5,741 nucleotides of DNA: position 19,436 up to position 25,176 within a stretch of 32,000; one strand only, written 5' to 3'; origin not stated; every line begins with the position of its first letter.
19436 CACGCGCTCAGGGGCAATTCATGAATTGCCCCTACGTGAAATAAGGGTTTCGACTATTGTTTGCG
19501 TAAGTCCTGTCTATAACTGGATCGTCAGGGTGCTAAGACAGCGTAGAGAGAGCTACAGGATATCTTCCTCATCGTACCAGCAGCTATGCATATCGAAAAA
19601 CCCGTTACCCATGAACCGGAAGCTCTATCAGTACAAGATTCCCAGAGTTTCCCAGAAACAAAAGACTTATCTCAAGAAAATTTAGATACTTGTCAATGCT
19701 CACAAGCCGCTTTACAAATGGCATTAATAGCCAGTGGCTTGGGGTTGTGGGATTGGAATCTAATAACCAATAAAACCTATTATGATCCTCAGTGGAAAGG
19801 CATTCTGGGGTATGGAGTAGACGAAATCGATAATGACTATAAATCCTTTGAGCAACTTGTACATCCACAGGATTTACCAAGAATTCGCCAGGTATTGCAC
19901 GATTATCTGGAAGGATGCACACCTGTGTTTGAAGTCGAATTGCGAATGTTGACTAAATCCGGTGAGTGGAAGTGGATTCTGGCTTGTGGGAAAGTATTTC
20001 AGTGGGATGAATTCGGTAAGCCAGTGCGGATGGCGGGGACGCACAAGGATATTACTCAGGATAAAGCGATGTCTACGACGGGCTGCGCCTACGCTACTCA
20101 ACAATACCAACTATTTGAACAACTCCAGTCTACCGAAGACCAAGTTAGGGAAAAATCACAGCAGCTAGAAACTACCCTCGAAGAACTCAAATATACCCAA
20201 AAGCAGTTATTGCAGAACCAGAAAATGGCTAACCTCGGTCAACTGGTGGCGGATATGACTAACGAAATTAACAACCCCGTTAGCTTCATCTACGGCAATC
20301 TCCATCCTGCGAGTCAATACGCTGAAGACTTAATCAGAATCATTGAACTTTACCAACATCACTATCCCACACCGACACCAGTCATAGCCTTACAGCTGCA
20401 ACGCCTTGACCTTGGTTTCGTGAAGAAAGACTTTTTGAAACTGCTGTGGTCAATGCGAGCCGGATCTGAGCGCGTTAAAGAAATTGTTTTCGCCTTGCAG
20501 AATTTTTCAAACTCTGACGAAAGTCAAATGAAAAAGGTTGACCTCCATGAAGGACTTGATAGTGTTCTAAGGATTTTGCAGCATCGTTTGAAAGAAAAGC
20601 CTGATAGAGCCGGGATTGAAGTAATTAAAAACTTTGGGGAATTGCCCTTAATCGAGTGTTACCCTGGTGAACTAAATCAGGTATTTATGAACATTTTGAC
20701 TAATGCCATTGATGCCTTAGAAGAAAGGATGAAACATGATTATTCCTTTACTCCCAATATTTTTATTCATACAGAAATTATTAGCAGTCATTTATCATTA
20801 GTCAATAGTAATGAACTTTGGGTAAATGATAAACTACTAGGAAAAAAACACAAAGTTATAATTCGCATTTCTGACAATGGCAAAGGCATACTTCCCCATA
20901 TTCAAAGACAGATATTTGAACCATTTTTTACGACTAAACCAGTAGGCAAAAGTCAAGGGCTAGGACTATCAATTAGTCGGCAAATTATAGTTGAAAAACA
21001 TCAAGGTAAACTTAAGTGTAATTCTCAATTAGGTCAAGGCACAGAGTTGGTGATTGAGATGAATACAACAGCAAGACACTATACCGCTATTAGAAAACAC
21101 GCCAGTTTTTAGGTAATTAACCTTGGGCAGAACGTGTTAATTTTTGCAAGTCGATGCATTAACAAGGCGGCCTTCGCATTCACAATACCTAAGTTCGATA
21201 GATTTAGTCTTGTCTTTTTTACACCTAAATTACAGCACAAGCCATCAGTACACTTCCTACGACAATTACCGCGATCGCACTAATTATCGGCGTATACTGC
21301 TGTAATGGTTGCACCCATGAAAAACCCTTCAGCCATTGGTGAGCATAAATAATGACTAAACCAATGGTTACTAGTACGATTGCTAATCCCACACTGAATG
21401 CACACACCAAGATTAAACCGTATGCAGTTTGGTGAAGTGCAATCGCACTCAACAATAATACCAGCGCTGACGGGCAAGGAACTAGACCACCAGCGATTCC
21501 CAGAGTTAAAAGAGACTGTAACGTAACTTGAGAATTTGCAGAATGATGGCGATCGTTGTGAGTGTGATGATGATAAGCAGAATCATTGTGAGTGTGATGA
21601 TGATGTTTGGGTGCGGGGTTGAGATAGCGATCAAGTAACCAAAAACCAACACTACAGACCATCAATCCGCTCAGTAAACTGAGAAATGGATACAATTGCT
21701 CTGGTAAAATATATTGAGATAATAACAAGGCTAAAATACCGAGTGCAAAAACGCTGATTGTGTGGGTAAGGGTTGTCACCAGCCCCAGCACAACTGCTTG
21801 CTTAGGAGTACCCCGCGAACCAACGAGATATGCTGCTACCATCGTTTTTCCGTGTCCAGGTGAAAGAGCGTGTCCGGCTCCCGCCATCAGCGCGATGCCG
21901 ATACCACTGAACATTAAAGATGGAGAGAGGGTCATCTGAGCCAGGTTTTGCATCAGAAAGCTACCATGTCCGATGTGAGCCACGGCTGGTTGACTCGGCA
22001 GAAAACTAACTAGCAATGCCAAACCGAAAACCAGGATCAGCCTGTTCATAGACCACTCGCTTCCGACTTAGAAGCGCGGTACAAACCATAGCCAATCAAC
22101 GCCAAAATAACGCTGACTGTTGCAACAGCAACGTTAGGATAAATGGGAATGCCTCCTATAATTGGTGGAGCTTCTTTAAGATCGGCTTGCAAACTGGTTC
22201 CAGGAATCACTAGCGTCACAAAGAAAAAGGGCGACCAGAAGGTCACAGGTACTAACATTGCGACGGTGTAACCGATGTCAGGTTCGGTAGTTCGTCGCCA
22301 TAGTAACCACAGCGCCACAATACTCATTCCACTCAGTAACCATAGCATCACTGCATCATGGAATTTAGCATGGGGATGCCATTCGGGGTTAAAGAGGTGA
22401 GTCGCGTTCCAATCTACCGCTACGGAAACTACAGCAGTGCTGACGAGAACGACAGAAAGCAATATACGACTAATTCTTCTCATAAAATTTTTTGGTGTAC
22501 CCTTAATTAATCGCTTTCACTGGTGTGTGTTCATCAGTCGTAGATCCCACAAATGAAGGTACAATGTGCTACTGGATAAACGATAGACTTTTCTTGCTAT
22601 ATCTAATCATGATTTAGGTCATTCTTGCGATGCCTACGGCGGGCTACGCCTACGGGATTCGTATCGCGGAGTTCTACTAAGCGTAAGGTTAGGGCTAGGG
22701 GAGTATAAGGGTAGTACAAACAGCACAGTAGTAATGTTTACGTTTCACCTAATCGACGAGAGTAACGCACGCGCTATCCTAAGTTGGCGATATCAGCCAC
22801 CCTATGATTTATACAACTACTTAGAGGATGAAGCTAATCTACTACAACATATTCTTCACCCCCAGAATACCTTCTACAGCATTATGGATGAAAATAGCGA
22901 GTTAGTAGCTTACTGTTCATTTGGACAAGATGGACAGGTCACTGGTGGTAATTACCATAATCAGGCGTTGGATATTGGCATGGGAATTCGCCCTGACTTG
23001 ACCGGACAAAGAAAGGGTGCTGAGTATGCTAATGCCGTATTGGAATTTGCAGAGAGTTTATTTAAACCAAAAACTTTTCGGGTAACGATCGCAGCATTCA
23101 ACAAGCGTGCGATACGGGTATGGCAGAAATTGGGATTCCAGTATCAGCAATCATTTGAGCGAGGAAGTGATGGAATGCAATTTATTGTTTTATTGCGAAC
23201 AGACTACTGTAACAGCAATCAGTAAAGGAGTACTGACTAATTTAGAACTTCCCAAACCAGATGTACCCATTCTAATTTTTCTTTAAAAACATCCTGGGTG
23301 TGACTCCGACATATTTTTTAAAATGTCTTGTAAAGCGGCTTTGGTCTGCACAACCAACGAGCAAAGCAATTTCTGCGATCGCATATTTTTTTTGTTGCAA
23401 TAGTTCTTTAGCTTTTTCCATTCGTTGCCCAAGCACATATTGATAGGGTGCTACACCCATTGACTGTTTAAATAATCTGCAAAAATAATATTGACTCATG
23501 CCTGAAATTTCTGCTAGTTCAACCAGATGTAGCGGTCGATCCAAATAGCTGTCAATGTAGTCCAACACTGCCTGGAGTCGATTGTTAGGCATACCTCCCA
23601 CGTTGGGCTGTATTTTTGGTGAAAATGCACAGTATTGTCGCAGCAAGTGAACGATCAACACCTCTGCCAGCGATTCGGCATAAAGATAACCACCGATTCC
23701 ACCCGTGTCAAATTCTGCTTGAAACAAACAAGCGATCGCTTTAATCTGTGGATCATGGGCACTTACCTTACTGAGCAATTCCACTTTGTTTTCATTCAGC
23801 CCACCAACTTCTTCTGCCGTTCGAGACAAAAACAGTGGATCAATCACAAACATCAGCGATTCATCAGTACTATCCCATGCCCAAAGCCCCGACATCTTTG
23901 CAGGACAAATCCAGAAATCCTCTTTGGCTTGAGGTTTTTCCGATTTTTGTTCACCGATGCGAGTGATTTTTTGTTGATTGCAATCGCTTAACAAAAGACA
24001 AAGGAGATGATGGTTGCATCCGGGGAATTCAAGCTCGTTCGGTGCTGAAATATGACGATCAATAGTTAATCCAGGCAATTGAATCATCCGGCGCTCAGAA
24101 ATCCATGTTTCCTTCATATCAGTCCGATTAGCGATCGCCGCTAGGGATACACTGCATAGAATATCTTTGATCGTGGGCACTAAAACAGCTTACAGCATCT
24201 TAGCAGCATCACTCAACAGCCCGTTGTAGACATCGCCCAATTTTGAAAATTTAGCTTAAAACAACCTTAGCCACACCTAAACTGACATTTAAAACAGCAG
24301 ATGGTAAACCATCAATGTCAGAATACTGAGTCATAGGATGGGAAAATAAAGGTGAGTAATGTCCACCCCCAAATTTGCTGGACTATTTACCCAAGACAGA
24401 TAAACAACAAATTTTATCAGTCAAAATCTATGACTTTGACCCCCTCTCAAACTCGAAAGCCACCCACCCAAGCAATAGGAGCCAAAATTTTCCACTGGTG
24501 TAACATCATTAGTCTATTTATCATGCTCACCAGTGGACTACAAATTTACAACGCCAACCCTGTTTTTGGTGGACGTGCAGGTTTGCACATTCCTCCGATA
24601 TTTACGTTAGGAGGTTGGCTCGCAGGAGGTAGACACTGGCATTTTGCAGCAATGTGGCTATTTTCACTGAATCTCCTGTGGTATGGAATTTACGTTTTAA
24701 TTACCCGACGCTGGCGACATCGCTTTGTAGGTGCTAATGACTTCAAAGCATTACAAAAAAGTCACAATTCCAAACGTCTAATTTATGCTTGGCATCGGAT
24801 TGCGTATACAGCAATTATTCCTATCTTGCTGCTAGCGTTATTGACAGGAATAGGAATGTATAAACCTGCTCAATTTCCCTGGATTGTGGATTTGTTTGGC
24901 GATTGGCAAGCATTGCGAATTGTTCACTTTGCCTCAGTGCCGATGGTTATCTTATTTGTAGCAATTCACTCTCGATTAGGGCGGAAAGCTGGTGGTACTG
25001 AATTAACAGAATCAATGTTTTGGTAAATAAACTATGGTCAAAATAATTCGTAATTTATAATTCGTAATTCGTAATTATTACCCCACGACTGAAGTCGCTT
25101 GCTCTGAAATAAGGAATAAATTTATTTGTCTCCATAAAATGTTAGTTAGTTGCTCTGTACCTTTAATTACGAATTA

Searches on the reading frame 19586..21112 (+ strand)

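Call 26: search_protein_families(library=pfam, proteins=[window:19586-21112:+], max_evalue=0.01)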
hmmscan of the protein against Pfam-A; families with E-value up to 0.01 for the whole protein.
window:19586-21112:+ (508 aa): 4 families
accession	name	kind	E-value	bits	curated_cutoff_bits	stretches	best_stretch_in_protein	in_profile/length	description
PF08447.18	PAS_3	-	4.1e-23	81.9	25.6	1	64-153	2-89/89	PAS fold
PF02518.31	HATPase_c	-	5.2e-19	69.2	26.4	1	362-492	5-107/111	Histidine kinase-, DNA gyrase B-, and HSP90-like ATPase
PF13426.13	PAS_9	-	0.00014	22.5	27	1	68-158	18-103/103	PAS domain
PF14501.12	HATPase_c_5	-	0.0087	16.4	22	0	363-480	6-90/102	GHKL domain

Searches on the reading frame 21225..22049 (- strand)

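Call 26: search_protein_families(library=pfam, proteins=[window:21225-22049:-], max_evalue=0.01)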
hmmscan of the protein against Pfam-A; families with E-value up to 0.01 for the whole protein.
window:21225-22049:- (274 aa): 2 families
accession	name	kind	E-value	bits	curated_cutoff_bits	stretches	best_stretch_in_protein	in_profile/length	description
PF03824.22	NicO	-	1.6e-13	51.1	27.7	2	48-170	3-131/287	High-affinity nickel-transport protein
PF13386.12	DsbD_2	-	9e-11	42.5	24.9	1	89-262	35-194/199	Cytochrome C biogenesis protein transmembrane region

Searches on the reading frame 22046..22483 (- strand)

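Call 60: search_protein_families(library=pfam, proteins=[window:22046-22483:-], max_evalue=0.001)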
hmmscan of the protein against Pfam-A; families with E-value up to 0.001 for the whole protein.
window:22046-22483:- (145 aa): 1 family
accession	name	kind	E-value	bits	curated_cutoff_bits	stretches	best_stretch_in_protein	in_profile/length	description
PF20345.3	DUF6640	-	3.6e-12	46.9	27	1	9-136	2-123/133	Family of unknown function (DUF6640)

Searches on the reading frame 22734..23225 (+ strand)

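Call 60: search_protein_families(library=pfam, proteins=[window:22734-23225:+], max_evalue=0.001)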
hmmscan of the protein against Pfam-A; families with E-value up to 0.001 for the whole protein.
window:22734-23225:+ (163 aa): 2 families
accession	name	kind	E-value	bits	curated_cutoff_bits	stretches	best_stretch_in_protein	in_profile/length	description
PF00583.31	Acetyltransf_1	-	8.2e-09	36.2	20.7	1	18-135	7-116/116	Acetyltransferase (GNAT) family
PF13302.13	Acetyltransf_3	-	1.3e-08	36.1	25.4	1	33-136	37-138/138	Acetyltransferase (GNAT) domain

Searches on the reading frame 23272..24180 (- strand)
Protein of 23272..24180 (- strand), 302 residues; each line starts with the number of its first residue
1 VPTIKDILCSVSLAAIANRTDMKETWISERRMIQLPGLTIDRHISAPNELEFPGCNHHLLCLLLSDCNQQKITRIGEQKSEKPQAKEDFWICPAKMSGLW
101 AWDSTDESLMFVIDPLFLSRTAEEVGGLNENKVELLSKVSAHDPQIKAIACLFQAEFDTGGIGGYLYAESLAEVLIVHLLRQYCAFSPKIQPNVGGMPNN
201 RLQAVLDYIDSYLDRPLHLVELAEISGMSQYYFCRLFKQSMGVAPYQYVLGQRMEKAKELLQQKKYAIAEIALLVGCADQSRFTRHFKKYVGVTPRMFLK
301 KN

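Call 60: search_protein_families(library=pfam, proteins=[window:23272-24180:-], max_evalue=0.001)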
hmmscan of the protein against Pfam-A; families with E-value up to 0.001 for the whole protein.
window:23272-24180:- (302 aa): 2 families
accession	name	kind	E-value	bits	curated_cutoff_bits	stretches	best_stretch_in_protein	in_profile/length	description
PF12833.13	HTH_18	-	1.1e-21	77.4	33.6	1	222-300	1-79/80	Helix-turn-helix domain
PF00165.29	HTH_AraC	-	4.4e-19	68.6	26.6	2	261-299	1-41/42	Bacterial regulatory helix-turn-helix proteins, AraC family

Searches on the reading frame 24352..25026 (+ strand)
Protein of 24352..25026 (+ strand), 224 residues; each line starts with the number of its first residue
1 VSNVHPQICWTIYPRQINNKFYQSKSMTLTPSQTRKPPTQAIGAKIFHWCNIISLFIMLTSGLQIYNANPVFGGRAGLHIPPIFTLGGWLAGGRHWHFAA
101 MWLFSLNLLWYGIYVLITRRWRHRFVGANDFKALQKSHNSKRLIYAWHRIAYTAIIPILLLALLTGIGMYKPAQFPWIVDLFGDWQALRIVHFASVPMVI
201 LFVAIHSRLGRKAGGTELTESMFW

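Call 60: search_protein_families(library=pfam, proteins=[window:24352-25026:+], max_evalue=0.001)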
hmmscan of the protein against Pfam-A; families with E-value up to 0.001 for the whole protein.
window:24352-25026:+ (224 aa): 1 family
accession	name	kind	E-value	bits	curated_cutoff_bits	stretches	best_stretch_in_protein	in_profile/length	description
PF01292.26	Ni_hydr_CYTB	-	9.6e-13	48.7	30.1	1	42-206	4-158/179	Prokaryotic cytochrome b561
